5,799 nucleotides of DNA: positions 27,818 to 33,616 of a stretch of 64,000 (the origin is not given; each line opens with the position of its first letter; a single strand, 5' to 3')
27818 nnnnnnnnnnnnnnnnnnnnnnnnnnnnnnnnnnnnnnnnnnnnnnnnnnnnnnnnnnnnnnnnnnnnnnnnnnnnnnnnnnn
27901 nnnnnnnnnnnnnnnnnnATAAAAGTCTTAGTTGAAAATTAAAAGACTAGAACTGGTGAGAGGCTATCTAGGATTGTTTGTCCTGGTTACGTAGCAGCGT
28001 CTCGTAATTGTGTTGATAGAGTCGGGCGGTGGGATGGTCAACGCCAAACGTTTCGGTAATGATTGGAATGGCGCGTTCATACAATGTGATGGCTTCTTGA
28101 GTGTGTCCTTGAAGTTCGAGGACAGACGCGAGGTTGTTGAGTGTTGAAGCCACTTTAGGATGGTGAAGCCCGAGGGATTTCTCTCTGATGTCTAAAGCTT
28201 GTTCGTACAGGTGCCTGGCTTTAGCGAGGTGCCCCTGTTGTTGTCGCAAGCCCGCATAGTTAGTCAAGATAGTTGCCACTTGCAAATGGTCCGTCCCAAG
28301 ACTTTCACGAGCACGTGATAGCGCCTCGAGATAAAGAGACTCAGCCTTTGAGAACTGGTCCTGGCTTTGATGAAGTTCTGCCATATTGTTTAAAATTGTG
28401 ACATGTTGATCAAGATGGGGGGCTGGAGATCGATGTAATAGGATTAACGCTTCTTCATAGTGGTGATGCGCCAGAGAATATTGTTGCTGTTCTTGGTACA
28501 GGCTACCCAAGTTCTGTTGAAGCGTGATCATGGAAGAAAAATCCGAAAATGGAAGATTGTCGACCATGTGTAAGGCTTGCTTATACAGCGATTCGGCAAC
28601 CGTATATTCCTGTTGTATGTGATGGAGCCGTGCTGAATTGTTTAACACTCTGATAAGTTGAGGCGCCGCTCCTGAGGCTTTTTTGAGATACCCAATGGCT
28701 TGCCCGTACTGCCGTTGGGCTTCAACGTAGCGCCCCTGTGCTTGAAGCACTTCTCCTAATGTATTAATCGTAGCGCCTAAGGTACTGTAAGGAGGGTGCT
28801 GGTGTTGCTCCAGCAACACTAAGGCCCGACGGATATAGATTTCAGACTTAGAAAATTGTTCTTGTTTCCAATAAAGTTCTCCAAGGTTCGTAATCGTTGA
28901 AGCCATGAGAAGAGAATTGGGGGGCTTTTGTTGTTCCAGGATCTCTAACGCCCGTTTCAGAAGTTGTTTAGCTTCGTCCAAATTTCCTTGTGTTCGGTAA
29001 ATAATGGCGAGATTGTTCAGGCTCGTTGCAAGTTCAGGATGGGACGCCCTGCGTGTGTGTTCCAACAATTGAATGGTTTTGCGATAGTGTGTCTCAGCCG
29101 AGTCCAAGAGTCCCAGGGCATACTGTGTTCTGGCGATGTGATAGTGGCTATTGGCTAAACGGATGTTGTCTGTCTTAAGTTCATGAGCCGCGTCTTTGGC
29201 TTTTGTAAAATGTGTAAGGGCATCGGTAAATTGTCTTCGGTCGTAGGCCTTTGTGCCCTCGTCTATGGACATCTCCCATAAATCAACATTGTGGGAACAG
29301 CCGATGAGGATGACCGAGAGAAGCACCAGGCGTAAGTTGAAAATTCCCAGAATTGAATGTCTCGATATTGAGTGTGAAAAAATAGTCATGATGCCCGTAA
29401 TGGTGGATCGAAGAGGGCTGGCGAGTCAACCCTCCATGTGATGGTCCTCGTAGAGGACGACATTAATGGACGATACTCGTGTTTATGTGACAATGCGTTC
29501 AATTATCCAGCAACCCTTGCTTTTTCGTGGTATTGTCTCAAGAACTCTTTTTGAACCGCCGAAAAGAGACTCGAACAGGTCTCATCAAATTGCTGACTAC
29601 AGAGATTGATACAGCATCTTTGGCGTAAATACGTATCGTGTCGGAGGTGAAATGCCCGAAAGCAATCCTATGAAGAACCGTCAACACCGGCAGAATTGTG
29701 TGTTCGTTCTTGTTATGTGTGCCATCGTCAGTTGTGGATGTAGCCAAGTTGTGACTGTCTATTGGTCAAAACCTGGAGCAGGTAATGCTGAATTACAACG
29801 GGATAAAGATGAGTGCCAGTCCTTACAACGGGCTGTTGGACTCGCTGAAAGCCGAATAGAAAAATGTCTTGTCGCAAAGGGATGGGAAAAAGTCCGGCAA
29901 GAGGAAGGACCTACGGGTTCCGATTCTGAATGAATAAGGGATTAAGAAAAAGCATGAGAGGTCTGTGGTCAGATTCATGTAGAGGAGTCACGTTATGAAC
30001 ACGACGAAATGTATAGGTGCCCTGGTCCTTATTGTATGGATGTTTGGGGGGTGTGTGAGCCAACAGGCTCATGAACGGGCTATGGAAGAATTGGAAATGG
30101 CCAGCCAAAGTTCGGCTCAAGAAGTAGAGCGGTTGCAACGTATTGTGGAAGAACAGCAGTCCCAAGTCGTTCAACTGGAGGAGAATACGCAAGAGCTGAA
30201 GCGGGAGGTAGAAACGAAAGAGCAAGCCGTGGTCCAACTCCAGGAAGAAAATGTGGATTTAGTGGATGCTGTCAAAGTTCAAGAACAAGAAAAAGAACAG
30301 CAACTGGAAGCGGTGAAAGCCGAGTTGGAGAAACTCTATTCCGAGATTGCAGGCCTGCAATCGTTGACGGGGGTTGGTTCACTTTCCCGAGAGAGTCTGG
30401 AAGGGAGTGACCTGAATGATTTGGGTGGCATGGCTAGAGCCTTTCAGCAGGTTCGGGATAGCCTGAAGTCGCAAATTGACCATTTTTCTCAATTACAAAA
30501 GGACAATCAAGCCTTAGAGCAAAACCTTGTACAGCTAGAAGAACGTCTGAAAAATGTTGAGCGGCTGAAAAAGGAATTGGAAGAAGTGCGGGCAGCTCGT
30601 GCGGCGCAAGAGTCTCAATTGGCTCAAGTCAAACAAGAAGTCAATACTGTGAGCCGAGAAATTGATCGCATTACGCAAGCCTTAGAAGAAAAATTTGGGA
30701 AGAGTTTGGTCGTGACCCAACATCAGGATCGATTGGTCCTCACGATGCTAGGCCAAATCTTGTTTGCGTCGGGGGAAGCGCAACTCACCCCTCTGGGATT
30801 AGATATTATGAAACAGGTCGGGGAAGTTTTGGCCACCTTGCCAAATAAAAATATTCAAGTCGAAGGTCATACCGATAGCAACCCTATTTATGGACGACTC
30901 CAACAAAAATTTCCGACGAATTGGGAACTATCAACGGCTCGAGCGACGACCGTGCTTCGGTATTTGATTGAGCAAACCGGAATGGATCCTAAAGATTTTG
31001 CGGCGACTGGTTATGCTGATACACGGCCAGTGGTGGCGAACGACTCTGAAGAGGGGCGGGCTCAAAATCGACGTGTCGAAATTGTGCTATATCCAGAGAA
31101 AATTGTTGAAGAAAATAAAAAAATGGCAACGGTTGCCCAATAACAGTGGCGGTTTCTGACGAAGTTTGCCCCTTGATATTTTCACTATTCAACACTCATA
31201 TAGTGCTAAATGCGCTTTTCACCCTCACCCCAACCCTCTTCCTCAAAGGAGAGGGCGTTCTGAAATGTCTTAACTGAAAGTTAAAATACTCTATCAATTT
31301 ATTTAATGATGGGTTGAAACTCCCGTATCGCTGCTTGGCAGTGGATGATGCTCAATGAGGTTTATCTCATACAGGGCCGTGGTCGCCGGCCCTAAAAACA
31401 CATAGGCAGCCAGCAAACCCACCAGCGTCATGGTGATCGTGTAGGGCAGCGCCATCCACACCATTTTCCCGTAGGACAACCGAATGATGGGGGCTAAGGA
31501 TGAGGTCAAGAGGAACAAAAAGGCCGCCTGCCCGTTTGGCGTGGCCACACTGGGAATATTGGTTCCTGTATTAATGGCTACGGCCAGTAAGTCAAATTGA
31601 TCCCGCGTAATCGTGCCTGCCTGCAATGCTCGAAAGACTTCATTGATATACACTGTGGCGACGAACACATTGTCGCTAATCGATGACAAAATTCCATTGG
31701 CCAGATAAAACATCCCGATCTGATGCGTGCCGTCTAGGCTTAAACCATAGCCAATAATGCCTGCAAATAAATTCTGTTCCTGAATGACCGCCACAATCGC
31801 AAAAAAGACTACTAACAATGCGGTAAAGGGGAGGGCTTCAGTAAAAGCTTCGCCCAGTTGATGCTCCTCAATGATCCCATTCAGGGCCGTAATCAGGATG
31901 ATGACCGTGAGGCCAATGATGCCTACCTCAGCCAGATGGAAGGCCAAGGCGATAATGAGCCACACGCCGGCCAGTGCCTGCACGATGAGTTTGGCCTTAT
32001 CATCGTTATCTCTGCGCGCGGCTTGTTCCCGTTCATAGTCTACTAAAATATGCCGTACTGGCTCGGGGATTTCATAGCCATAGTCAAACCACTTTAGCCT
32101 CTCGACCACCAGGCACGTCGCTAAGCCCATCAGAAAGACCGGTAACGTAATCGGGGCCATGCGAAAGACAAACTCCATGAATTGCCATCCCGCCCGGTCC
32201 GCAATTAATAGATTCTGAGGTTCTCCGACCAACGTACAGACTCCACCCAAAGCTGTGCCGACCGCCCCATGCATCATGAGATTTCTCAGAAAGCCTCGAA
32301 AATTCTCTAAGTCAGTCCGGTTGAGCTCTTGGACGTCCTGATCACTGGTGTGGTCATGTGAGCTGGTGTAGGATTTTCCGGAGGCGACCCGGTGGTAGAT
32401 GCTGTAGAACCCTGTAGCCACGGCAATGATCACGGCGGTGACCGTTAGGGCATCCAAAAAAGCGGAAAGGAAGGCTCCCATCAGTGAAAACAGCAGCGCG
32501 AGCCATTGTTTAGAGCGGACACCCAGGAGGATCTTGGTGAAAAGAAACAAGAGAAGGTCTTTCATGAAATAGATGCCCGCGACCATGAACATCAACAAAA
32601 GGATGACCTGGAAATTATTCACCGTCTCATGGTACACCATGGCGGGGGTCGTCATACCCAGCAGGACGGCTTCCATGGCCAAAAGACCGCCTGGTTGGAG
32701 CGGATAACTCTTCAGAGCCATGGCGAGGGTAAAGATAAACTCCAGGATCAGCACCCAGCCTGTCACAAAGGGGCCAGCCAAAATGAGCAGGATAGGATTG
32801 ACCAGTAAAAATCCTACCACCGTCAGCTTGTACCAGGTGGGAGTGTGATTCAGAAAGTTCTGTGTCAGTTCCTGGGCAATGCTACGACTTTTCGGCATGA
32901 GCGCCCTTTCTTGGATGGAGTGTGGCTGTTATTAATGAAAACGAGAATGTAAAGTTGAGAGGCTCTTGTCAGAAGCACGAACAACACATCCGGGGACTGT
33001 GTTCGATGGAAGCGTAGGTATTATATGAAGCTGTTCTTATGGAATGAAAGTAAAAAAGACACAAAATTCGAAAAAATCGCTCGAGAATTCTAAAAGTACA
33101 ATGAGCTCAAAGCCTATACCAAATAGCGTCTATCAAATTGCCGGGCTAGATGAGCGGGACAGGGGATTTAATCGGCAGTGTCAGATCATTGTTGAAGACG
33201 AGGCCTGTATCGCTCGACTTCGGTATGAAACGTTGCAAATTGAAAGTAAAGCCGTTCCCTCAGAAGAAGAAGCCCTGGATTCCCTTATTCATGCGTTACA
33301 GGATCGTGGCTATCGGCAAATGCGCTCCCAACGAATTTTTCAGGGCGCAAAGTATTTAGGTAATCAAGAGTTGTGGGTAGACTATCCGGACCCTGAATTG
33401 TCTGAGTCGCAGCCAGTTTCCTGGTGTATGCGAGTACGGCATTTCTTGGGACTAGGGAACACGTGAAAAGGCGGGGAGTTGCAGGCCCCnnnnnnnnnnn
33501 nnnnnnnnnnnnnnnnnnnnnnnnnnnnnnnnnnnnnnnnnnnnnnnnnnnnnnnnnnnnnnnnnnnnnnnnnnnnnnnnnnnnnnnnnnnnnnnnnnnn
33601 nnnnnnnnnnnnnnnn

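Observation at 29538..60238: Seven sigma28-like promoters define a hidden regulon across the signalling island and pilus genes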

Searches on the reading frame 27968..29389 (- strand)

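Call 13: search_protein_families(library=pfam, proteins=[window:27968-29389:-])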
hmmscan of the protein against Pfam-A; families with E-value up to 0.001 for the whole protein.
window:27968-29389:- (473 aa): 22 families
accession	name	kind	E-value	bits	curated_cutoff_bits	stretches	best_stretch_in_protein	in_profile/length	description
PF13424.12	TPR_12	-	2.1e-77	255.8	30.1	7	331-404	4-77/77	Tetratricopeptide repeat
PF13374.12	TPR_10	-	2.4e-53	177.1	27.5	4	413-453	1-41/42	Tetratricopeptide repeat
PF24885.1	TPR_NPHP3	-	2.4e-40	138.9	100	4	50-198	70-218/239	Nephrocystin-3 TPR domain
PF07719.23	TPR_2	-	3.5e-37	123.9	27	1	122-150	2-30/34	Tetratricopeptide repeat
PF00515.34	TPR_1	-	6.5e-35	118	27.8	1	122-150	2-30/34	Tetratricopeptide repeat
PF13181.12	TPR_8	-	2.1e-24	84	25.7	1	121-150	1-30/34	Tetratricopeptide repeat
PF13176.12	TPR_7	-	5.8e-24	82.5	27.9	0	123-153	1-31/36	Tetratricopeptide repeat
PF17874.7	TPR_MalT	-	6.7e-24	85.2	45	3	251-400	45-189/336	MalT-like TPR region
PF13432.12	TPR_16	-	1.6e-17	64.1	32.7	1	383-442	8-59/65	Tetratricopeptide repeat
PF13428.12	TPR_14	-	1.6e-17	62.7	23.5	0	127-151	7-31/44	Tetratricopeptide repeat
PF14559.12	TPR_19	-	1e-12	48.6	25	0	104-153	9-57/68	Tetratricopeptide repeat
PF07721.20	TPR_4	-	9.7e-12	44.8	27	0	211-228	7-24/26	Tetratricopeptide repeat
PF13431.12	TPR_17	-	1.1e-07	32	24.4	0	117-142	9-34/34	Tetratricopeptide repeat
PF21325.3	SHPRH_helical-1st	-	4.4e-07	30.5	27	0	328-381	22-78/95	E3 ubiquitin-protein ligase SHPRH, first helical domain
PF18768.7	RNPP_C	-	1.2e-06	28.6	26.5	0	53-191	12-149/213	RNPP family C-terminal domain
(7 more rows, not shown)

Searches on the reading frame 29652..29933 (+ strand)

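Call 13: search_protein_families(library=pfam, proteins=[window:29652-29933:+])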
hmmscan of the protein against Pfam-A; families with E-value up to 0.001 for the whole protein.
window:29652-29933:+ (93 aa): 0 families

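Call 42: search_protein_families(library=ncbifam, proteins=[window:29652-29933:+], max_evalue=0.01)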
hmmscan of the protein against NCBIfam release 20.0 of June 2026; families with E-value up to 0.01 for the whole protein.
window:29652-29933:+ (93 aa): 0 families

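Call 72: search_protein_families(library=pfam, proteins=[window:29652-29933:+], max_evalue=1)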
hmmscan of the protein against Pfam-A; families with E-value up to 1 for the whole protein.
window:29652-29933:+ (93 aa): 2 families
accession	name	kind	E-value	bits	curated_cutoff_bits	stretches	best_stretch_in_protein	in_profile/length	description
PF02722.21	MOSP_C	-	0.13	12.3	25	1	39-85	137-179/205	Major Outer Sheath Protein C-terminal domain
PF14019.11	DUF4235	-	0.24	11.9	27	0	71-91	17-38/77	Protein of unknown function (DUF4235)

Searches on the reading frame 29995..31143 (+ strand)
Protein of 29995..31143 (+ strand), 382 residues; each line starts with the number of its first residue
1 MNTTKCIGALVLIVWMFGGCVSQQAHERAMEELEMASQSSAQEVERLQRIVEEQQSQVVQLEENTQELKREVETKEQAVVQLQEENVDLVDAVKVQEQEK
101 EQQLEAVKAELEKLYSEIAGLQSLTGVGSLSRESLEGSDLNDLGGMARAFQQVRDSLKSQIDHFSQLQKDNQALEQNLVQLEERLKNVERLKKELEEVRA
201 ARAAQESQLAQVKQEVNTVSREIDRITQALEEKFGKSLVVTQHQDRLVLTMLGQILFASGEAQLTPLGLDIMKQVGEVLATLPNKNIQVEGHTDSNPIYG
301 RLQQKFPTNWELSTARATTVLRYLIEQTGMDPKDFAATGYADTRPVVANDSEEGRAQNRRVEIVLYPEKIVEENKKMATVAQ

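Call 13: search_protein_families(library=pfam, proteins=[window:29995-31143:+])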
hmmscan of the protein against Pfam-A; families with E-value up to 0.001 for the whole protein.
window:29995-31143:+ (382 aa): 3 families
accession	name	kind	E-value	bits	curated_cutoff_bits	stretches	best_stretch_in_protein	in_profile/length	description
PF00691.25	OmpA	-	1.4e-19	70.6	27.2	1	256-359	1-98/98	OmpA family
PF19220.6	Rod_CreS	-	1.7e-05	24.5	100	1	24-233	114-323/359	Crescentin, rod domain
PF10473.14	CENP-F_leu_zip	-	6.1e-05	23.6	34.5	0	149-233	14-92/140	Leucine-rich repeats of kinetochore protein Cenp-F/LEK1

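Call 42: search_protein_families(library=ncbifam, proteins=[window:29995-31143:+], max_evalue=0.01)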
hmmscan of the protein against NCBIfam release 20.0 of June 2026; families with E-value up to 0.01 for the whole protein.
window:29995-31143:+ (382 aa): 49 families (the best 25 are shown)
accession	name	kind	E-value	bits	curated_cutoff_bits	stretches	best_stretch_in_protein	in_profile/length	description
NF006541.1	PRK09038.1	equivalog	4.3e-39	134.7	283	1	173-365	79-248/253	flagellar motor protein MotD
NF005382.1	PRK06925.1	equivalog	8.9e-39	134.1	264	1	171-365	33-223/225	flagellar motor protein MotS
NF006508.0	PRK08944.1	subfamily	1.4e-35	123.1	259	1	165-376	90-298/304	MotB family protein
NF005831.1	PRK07734.1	equivalog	1.5e-33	116.6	301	1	188-367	83-250/250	flagellar motor protein MotB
TIGR03350.1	type_VI_ompA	equivalog_domain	2.4e-31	108.5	139.8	1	226-364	2-136/137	type VI secretion system protein TssL, long form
NF053611.1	YiaD_Gzip_OmpA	equivalog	2.4e-30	105.8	175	1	218-365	66-206/206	YiaD family glycine zipper/OmpA-like lipoprotein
NF005444.0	PRK07033.1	equivalog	7.3e-30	104.3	520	1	208-370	267-426/438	DotU family type VI secretion system protein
NF005195.1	PRK06667.1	equivalog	5e-28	98.5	300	1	234-369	103-239/241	flagellar motor protein MotB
NF005236.0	PRK06742.1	equivalog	2.4e-27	95.9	312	1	235-364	96-222/225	flagellar motor protein MotS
NF006542.0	PRK09039.1-1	equivalog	3.1e-26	92.5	388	1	26-365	292-624/627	peptidoglycan -binding protein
NF006543.0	PRK09039.1-2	equivalog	1.3e-25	91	305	1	245-365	226-347/350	peptidoglycan -binding protein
NF006544.0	PRK09039.1-3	equivalog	1.3e-22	80.9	362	1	68-365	44-340/343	peptidoglycan -binding protein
NF006547.1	PRK09040.1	equivalog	9.7e-22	77.4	194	1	211-374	45-209/213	hypothetical protein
NF006548.1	PRK09041.1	equivalog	2.9e-21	75.9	277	1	162-369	72-277/287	flagellar motor protein MotB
NF005999.0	PRK08126.1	subfamily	1.1e-20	73.9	571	1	201-364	270-429/432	hypothetical protein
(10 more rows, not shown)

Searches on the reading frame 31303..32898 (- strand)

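Call 13: search_protein_families(library=pfam, proteins=[window:31303-32898:-])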
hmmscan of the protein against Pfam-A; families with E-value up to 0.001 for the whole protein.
window:31303-32898:- (531 aa): 2 families
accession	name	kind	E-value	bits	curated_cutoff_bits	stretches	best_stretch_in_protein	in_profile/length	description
PF06450.18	NhaB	-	2.3e-244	812.5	27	1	6-516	4-514/515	Bacterial Na+/H+ antiporter B (NhaB)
PF03600.22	CitMHS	-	1.7e-20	73.8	31.9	1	73-334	18-228/336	Citrate transporter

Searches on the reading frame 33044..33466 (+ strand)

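Call 13: search_protein_families(library=pfam, proteins=[window:33044-33466:+])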
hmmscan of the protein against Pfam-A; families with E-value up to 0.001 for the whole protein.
window:33044-33466:+ (140 aa): 0 families

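Call 42: search_protein_families(library=ncbifam, proteins=[window:33044-33466:+], max_evalue=0.01)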
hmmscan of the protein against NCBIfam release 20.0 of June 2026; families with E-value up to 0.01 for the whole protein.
window:33044-33466:+ (140 aa): 0 families

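Call 72: search_protein_families(library=pfam, proteins=[window:33044-33466:+], max_evalue=1)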
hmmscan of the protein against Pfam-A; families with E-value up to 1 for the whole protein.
window:33044-33466:+ (140 aa): 4 families
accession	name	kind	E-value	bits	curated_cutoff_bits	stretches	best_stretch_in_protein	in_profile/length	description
PF15691.10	PPP1R32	-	0.054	13.1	27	1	9-104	86-173/418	Protein phosphatase 1 regulatory subunit 32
PF25788.1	Ig_Rha78A_N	-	0.084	13.6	27.4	1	102-132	54-84/105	Rha78A-like, N-terminal immunoglobulin domain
PF15613.11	WSD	-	0.12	13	25.4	1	67-92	33-58/69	Williams-Beuren syndrome DDT (WSD), D-TOX E motif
PF07042.17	TrfA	-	0.14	11.6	22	1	11-97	103-185/282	TrfA protein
